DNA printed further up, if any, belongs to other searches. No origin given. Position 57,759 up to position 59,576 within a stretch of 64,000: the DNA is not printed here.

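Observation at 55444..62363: Envelope lipid-transport supercluster: HpnN/MMPL-like RND exporter + WPLF-repeat secreted protein + MlaE-MlaF-MlaD, without MlaA/B/C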

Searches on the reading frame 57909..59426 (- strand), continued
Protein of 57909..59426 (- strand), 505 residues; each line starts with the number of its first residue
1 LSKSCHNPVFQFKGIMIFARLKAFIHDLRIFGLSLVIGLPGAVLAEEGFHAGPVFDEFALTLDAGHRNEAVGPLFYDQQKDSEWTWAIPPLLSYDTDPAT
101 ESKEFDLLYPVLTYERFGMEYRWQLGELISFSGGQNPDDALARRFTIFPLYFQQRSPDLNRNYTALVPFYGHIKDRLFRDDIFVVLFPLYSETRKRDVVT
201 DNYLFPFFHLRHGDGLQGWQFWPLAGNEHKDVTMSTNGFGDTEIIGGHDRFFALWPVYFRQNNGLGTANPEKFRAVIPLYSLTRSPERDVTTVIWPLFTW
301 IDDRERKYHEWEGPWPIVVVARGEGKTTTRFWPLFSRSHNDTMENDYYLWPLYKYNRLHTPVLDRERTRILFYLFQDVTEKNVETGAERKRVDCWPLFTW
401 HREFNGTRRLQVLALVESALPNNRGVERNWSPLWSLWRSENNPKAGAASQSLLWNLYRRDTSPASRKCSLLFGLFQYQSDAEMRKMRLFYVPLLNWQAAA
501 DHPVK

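Call 31: find_encoding_contigs(protein=P0492, flank=10000, max_places=1)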
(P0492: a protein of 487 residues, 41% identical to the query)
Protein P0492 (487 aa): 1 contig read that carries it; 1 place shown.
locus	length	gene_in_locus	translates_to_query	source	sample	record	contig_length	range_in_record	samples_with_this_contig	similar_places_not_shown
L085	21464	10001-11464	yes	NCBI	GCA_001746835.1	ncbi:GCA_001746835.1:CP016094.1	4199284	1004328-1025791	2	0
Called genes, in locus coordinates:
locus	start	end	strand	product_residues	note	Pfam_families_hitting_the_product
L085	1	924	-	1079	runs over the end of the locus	PF25596:CPSase_L_D1, PF02786:CPSase_L_D2, PF02787:CPSase_L_D3, PF25596:CPSase_L_D1, PF02786:CPSase_L_D2, PF02222:ATP-grasp, PF07478:Dala_Dala_lig_C, PF02142:MGS, +4 more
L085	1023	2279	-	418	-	PF00072:Response_reg, PF00158:Sigma54_activat, PF14532:Sigma54_activ_2, PF25601:AAA_lid_14, PF02954:HTH_8 (weak)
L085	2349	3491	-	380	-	PF00482:T2SSF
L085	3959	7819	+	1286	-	PF00512:HisKA, PF02518:HATPase_c, PF00072:Response_reg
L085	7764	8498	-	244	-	PF00072:Response_reg, PF00196:GerE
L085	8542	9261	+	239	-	PF04452:Methyltrans_RNA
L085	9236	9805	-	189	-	PF03602:Cons_hypoth95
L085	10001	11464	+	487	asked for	-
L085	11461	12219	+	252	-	PF02405:MlaE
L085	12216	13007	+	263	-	PF00005:ABC_tran, PF13304:AAA_21 (faint)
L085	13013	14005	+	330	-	PF02470:MlaD, PF28544:Helical_needle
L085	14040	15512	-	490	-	PF13360:PQQ_2, PF01011:PQQ (faint), PF13570:Beta-prop_ACSF4, PF13360:PQQ_2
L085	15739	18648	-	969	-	PF07715:Plug, PF00593:TonB_dep_Rec_b-barrel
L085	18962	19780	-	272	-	PF00072:Response_reg, PF04397:LytTR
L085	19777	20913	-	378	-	PF06580:His_kinase, PF02518:HATPase_c (weak)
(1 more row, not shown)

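Call 32: find_encoding_contigs(protein=P0411, flank=10000, max_places=1)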
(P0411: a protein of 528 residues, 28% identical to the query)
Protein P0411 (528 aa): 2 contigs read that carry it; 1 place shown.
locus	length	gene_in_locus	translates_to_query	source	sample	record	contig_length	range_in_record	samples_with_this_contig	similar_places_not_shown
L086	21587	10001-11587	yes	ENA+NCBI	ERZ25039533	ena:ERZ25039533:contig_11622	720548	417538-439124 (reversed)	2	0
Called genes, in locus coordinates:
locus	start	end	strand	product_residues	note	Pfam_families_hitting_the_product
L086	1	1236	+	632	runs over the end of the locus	PF02129:Peptidase_S15, PF08530:PepX_C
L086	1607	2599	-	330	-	PF01569:PAP2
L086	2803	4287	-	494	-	PF07394:DUF1501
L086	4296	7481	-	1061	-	PF07635:PSCyt1, PF07583:PSCyt2, PF07587:PSD1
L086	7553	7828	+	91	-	-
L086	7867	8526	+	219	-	-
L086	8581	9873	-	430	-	PF05195:AMP_N, PF00557:Peptidase_M24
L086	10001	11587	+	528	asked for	-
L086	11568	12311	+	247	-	PF02405:MlaE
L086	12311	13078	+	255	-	PF00005:ABC_tran, PF13304:AAA_21 (faint)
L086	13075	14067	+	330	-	PF02470:MlaD, PF28544:Helical_needle (faint)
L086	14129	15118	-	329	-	PF01261:AP_endonuc_2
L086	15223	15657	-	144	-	PF05154:TM2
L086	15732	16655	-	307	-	PF04321:RmlD_sub_bind, PF01370:Epimerase, PF16363:GDP_Man_Dehyd (weak)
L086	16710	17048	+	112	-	-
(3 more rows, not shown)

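Call 33: find_encoding_contigs(protein=P0409, flank=10000, max_places=1)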
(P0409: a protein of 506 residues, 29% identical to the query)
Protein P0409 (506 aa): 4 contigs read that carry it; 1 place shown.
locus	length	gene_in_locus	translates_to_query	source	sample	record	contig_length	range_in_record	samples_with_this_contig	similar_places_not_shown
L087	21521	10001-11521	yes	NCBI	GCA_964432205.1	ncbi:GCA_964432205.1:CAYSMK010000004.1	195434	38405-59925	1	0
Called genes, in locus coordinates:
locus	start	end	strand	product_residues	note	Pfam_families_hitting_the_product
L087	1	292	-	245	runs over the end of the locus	PF01746:tRNA_m1G_MT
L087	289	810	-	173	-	PF01782:RimM, PF05239:PRC, PF24986:PRC_RimM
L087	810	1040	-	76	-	PF13083:KH_KhpA-B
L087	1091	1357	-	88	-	PF00886:Ribosomal_S16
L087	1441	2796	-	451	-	PF02881:SRP54_N, PF00448:SRP54, PF02978:SRP_SPB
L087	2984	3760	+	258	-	PF01048:PNP_UDP_1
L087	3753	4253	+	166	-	-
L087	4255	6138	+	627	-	-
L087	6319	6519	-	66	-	PF00313:CSD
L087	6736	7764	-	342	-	PF18306:LDcluster4, PF03641:Lysine_decarbox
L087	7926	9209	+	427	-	PF00330:Aconitase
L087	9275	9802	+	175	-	PF00694:Aconitase_C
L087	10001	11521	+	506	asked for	-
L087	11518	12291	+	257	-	PF02405:MlaE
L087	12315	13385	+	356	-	PF02470:MlaD, PF28544:Helical_needle (weak)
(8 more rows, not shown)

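Call 37: search_solved_structures(query=A4, max_evalue=10, show_alignments=2)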
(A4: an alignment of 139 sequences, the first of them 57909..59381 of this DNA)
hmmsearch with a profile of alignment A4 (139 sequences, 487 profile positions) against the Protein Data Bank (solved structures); distinct sequences matched with E-value up to 10: 0.

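Call 39: search_protein_families(library=pfam, alignment_id=A3, max_evalue=1)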
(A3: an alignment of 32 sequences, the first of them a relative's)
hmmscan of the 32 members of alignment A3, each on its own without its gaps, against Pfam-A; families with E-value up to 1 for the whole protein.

A. member 1, P0249 (482 aa): 1 family
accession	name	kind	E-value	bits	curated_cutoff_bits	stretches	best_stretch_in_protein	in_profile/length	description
PF12449.13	DUF3684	-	0.3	9.3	27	1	317-428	829-932/1098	Protein of unknown function (DUF3684)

B. families by the number of members that match (of 32 scanned): 5 families
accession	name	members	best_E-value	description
PF03640.20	Lipoprotein_15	2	5.7e-06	Secreted repeat of unknown function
PF21632.3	MOV-10_N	1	0.072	Helicase MOV-10, N-terminal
PF08285.16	DPM3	1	0.077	Dolichol-phosphate mannosyltransferase subunit 3 (DPM3)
PF12449.13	DUF3684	1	0.3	Protein of unknown function (DUF3684)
PF03647.18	Tmemb_14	1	0.31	Transmembrane proteins 14C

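Call 47: predict_structure(alignment_id=A4)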
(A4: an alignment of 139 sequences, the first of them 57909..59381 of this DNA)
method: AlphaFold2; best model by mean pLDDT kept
length: 490 residues; sequences in the alignment: 139
mean_pLDDT: 94.6   pTM: 0.83
mean pLDDT of the five models: 94.6, 94.1, 94.1, 94.0, 94.0
residues with pLDDT >= 90: 440; 70-90: 36; 50-70: 13; < 50: 1
segments of 3 or more residues with pLDDT < 50: none
pLDDT, mean of each block of 10 residues (from residue 1): 89 91 64 80 93 91 97 97 98 97 97 97 91 98 97 98 97 98 98 98 98 98 95 98 98 98 98 98 98 97 97 98 98 98 98 96 98 98 97 96 92 94 97 95 96 93 95 91 68
secondary structure, 60 per line:
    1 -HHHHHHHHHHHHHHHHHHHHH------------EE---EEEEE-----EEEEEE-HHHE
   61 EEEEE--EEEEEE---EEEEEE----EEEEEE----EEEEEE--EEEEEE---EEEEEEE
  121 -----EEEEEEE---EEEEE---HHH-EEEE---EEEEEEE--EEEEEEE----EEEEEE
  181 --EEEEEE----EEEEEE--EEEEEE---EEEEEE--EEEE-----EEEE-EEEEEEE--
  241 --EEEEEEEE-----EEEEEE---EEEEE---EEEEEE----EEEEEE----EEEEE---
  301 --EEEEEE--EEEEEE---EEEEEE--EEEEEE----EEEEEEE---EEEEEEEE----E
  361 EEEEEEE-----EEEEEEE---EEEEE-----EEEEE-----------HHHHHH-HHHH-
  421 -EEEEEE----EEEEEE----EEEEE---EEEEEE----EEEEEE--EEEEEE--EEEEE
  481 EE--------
elements in order: H2-22 E40-44 E50-55 E60-65 E68-73 E77-82 E87-92 E97-102 E105-110 E114-120 E126-132 E136-140 E148-151 E155-161 E164-170 E175-180 E183-188 E193-198 E201-206 E210-215 E218-221 E227-230 E232-238 E243-250 E256-261 E265-269 E273-278 E283-288 E293-297 E303-308 E311-316 E320-325 E328-333 E338-344 E348-355 E360-367 E373-379 E383-387 E393-397 H409-414 H416-419 E422-427 E432-437 E442-446 E450-455 E460-465 E468-473 E476-482

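Call 49: fold_search(model_id=the predicted structure, library=pdb)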
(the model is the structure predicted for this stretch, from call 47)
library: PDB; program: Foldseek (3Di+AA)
matches with E <= 10: 571; with E <= 0.001: 15
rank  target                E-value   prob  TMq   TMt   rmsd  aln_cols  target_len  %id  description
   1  9g33_UU               1.1e-04  0.69  0.09  0.07  24.2       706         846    8  Stalled 90S - Utp23-Krr1-deltaC3 (released 2025-06-18)
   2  4nsx                  1.2e-04  0.84  0.11  0.09  24.5       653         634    7  Crystal Structure of the Utp21 tandem WD Domain (released 2014-02-19)
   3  9n77_LT               2.0e-04  0.87  0.12  0.09  23.8       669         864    8  SSU processome maturation and disassembly, State K (released 2025-11-05)
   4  9a2d_C                2.4e-04  0.84  0.11  0.06  23.6       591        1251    7  Modeling of the ciliary Intraflagellar transport-A complex (released 2024-05-10)
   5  9n6z_LT               2.4e-04  0.77  0.12  0.08  22.3       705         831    7  SSU processome maturation and disassembly, State D (released 2025-11-05)
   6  8f5o_B                2.7e-04  0.80  0.11  0.06  26.0       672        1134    6  Structure of Leishmania tarentolae IFT-A (state 1) (released 2022-12-21)
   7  9n6v_LT               3.3e-04  0.66  0.10  0.07  25.0       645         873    8  SSU processome maturation and disassembly, State A (released 2025-11-05)
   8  9n73_LT               3.6e-04  0.84  0.12  0.08  24.5       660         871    7  SSU processome maturation and disassembly, State G (released 2025-10-29)
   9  8bbf_B                5.7e-04  0.77  0.14  0.09  29.8       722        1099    6  Structure of the IFT-A complex; IFT-A1 module (released 2022-12-07)
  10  7sqc_9A               6.0e-04  0.92  0.15  0.11  26.4       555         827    8  Ciliary C1 central pair apparatus isolated from Chlamydomonas reinhardtii (released 2022-04-13)
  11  6lqs_BE               7.2e-04  0.75  0.13  0.09  23.3       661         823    6  Cryo-EM structure of 90S small subunit preribosomes in transition states (State D) (released 2020-09-16)
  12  6ke6_BE               7.2e-04  0.54  0.10  0.07  23.8       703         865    8  3.4 angstrom cryo-EM structure of yeast 90S small subunit preribosome (released 2020-08-05)
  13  6fb3_A                7.9e-04  0.77  0.13  0.05  36.4       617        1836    8  Teneurin 2 Partial Extracellular Domain (released 2018-03-28)
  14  8jx8_A                7.9e-04  0.69  0.12  0.05  31.2       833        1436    7  rat megalin head (released 2024-06-19)
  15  6zqd_UU               7.9e-04  0.44  0.10  0.07  24.2       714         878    6  Cryo-EM structure of the 90S pre-ribosome from Saccharomyces cerevisiae, state Post-A1 (released 2020-09-23)
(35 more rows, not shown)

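Call 58: search_protein_families(library=pfam, proteins=[L047:8053-8556:+, L047:8594-9700:+, L047:9761-10738:+, L047:10698-11360:+, L047:11371-12285:-, L057:11846-12583:-, L057:12854-17230:+, L057:12818-14413:-, L078:2828-4909:+, L078:5011-5811:+], max_evalue=0.001)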
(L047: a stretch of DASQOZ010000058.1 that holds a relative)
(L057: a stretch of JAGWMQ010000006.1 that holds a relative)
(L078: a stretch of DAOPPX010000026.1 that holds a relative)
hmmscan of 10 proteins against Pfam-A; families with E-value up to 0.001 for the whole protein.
L047:8053-8556:+ (167 aa): 1 family
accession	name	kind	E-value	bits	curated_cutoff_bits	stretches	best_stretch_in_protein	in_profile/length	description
PF01850.27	PIN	-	4e-14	53.7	23.6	1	44-159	2-117/120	PIN domain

L047:8594-9700:+ (368 aa): 5 families
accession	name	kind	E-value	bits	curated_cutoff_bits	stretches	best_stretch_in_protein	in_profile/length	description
PF02481.21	DNA_processg_A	-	1.9e-77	259.7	29.6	1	73-277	3-210/212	DNA recombination-mediator protein A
PF17782.7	DprA_WH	-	6.2e-12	45.8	22.9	1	308-362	7-61/61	DprA winged helix domain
PF12826.13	HHH_2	-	8.1e-11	42.4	27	1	13-59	8-54/64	Helix-hairpin-helix motif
PF18306.6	LDcluster4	-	2.5e-06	27.6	26.3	1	114-172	3-62/151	SLOG cluster4 family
PF14520.12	HHH_5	-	5.6e-06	27.2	27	1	7-56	1-51/57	Helix-hairpin-helix domain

L047:9761-10738:+ (325 aa): 2 families
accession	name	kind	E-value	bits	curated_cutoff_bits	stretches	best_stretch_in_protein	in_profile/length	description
PF10110.14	GPDPase_memb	-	2.5e-08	33.5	29.6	1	145-298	87-235/321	Membrane domain of glycerophosphoryl diester phosphodiesterase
PF14237.11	GYF_2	-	6e-07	29.6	25.8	1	7-54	5-50/50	GYF domain 2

L047:10698-11360:+ (220 aa): 1 family
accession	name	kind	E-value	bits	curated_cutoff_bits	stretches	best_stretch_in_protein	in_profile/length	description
PF01329.24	Pterin_4a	-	2.7e-33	114.4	26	1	129-217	2-91/91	Pterin 4 alpha carbinolamine dehydratase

L047:11371-12285:- (304 aa): 3 families
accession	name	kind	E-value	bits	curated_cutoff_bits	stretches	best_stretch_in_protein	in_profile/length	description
PF12706.13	Lactamase_B_2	-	5.4e-36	124.5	27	1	77-263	2-200/200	Beta-lactamase superfamily domain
PF13483.12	Lactamase_B_3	-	3.6e-24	86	24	1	61-262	2-160/160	Beta-lactamase superfamily domain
PF00753.33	Lactamase_B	-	9.6e-07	29.4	22.7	1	62-262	2-196/196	Metallo-beta-lactamase superfamily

L057:11846-12583:- (245 aa): 0 families

L057:12854-17230:+ (1458 aa): 7 families
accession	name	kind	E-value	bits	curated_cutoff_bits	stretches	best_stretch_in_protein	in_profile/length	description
PF13385.13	Laminin_G_3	-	6.2e-34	117.8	27.6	2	814-965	2-150/151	Concanavalin A-like lectin/glucanases superfamily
PF02837.24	Glyco_hydro_2_N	-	6.9e-21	75.3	28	1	97-217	48-165/169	Glycosyl hydrolases family 2, sugar binding domain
PF22666.2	Glyco_hydro_2_N2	-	1.4e-12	48.4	27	1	115-192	49-127/167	Glycosyl hydrolase 2 galactose-binding domain-like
PF02836.23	Glyco_hydro_2_C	-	1.9e-11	44.1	21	1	358-477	36-163/302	Glycosyl hydrolases family 2, TIM barrel domain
PF00703.27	Glyco_hydro_2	-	5.1e-11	43.7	23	1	226-316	4-109/109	Glycosyl hydrolases family 2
PF02210.31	Laminin_G_2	-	1.4e-06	29.2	22.9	0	881-955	41-123/126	Laminin G domain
PF00054.30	Laminin_G_1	-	4.2e-05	24.2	24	0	875-926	35-86/131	Laminin G domain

L057:12818-14413:- (531 aa): 0 families

L078:2828-4909:+ (693 aa): 2 families
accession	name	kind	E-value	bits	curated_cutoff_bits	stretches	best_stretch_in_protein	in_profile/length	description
PF03190.21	Thioredox_DsbH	-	1.2e-77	259.9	27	1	17-178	1-162/163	Protein of unknown function, DUF255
PF13899.12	Thioredoxin_7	-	7.1e-11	42.5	27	1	37-127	1-83/83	Thioredoxin-like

L078:5011-5811:+ (266 aa): 1 family
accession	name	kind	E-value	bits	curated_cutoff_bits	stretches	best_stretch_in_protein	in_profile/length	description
PF04893.22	Yip1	-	1.9e-09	38.1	28.6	1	28-250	2-166/173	Yip1 domain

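Call 60: find_encoding_contigs(protein=P0386, flank=10000, max_places=1)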
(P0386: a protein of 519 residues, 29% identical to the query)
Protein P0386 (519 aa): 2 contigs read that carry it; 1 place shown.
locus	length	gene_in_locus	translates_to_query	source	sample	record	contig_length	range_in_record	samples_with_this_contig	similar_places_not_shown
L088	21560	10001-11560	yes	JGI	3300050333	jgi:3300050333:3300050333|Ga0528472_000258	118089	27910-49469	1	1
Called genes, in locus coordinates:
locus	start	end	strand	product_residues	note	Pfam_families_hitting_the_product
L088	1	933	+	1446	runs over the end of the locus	PF11028:TMEM260_N, PF13428:TPR_14 (faint), PF13432:TPR_16 (faint), PF13181:TPR_8 (faint), PF14559:TPR_19 (faint), PF13371:TPR_9 (weak)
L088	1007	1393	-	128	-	-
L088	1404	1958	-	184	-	PF04390:LptE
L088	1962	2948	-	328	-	PF07719:TPR_2 (faint), PF13428:TPR_14 (faint), PF13174:TPR_6 (faint), PF13432:TPR_16, PF13525:YfiO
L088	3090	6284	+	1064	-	PF08455:SNF2_assoc, PF00176:SNF2-rel_dom, PF04851:ResIII, PF00271:Helicase_C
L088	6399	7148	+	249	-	PF20772:TACO1_YebC_N, PF01709:Transcrip_reg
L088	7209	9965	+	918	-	PF03176:MMPL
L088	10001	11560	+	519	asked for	-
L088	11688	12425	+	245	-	PF02405:MlaE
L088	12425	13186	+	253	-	PF00005:ABC_tran, PF13304:AAA_21 (faint)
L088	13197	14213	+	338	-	PF02470:MlaD, PF28544:Helical_needle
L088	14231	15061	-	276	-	PF00041:fn3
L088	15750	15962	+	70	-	-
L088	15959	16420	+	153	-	-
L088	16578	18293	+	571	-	PF00587:tRNA-synt_2b, PF04073:tRNA_edit, PF03129:HGTP_anticodon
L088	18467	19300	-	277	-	-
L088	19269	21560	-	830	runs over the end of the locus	PF13424:TPR_12, PF13432:TPR_16, PF14559:TPR_19, PF13424:TPR_12, PF13432:TPR_16, PF13414:TPR_11, PF13424:TPR_12, PF13432:TPR_16, +31 more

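Call 61: find_encoding_contigs(protein=P0408, flank=10000, max_places=1)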
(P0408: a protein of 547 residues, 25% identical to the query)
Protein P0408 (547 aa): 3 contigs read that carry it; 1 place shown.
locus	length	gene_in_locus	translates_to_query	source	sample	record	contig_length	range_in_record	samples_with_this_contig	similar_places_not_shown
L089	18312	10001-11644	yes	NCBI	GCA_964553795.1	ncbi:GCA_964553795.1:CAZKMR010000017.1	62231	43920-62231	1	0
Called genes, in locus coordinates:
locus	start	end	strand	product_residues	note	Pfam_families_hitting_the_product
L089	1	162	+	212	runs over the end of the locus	PF02581:TMP-TENI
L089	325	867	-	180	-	PF13482:RNase_H_2 (weak)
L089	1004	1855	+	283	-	PF02405:MlaE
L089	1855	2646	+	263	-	PF00005:ABC_tran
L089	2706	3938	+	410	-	PF02470:MlaD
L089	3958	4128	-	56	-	-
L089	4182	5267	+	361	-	PF00132:Hexapep (faint)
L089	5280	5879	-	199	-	PF05170:AsmA (weak), PF05359:DUF748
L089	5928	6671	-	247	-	-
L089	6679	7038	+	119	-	PF01906:YbjQ_1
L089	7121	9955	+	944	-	PF03176:MMPL, PF02355:SecD_SecF_C (faint), PF03176:MMPL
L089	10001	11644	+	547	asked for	-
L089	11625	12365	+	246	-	PF02405:MlaE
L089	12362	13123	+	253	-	PF00005:ABC_tran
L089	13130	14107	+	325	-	PF02470:MlaD, PF28544:Helical_needle (faint)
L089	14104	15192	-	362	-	PF02746:MR_MLE_N, PF13378:MR_MLE_C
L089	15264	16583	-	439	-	PF00483:NTP_transferase, PF12804:NTP_transf_3 (weak), PF24894:Hexapep_GlmU (faint), PF25084:LbH_EIF2B (faint), PF25247:LbH_GLGC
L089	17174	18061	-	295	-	PF01261:AP_endonuc_2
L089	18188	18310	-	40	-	?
